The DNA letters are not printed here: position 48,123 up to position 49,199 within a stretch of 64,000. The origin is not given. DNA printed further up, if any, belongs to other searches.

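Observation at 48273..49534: Nicotianamine-synthase-like gene coupled to a GNAT acetyltransferase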

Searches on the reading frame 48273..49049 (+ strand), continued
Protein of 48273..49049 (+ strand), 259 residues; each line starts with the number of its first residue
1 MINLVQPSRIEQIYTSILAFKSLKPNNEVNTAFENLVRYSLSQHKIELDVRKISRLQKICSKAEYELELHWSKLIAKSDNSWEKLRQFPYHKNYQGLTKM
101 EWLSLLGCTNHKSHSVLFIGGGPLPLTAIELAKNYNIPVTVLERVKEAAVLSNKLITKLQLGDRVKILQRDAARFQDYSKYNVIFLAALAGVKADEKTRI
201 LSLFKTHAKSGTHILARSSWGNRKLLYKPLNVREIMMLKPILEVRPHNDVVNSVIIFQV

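Call 83: search_solved_structures(query=A6, max_evalue=0.00001, show_alignments=0)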
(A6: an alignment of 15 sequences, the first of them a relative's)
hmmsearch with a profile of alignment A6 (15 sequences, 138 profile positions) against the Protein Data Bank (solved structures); distinct sequences matched with E-value up to 0.00001: 27.
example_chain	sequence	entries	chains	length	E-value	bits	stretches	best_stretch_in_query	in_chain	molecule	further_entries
6d57_A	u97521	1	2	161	1.9e-26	95.7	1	5-138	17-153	Ferric uptake regulation protein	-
4ets_A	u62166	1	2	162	1.9e-26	95.7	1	5-138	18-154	Ferric uptake regulation protein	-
9ire_A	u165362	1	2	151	1.2e-25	93.1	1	4-138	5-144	Ferric uptake regulation protein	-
8j6w_A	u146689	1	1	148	9.2e-25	90.2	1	7-136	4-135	Ferric uptake regulation protein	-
2fe3_A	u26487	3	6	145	1.4e-24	89.7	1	5-138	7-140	Peroxide operon regulator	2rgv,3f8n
2w57_A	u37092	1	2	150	1.8e-24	89.3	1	7-135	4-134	FERRIC UPTAKE REGULATION PROTEIN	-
5nbc_A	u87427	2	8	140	8e-24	87.2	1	10-137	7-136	Ferric uptake regulation protein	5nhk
2xig_A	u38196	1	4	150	1.9e-22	82.7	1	8-138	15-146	FERRIC UPTAKE REGULATION PROTEIN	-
2o03_A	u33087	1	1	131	1e-21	80.4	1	13-137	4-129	probable Zinc uptake regulation protein FurB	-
3eyy_A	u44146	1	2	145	5.1e-19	71.6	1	5-138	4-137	Putative iron uptake regulatory protein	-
1mzb_A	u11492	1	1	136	1.3e-18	70.3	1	8-128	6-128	ferric uptake regulation protein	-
5fd6_A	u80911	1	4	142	1.6e-18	70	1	6-133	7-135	Ferric uptake regulation protein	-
5fd5_A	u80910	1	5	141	1.6e-18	70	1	6-133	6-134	Ferric uptake regulation protein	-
3mwm_A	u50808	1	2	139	2e-18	69.7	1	17-138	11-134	Putative metal uptake regulation protein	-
7vo0_G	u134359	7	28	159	3.8e-18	68.8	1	17-138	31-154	Putative metal uptake regulation protein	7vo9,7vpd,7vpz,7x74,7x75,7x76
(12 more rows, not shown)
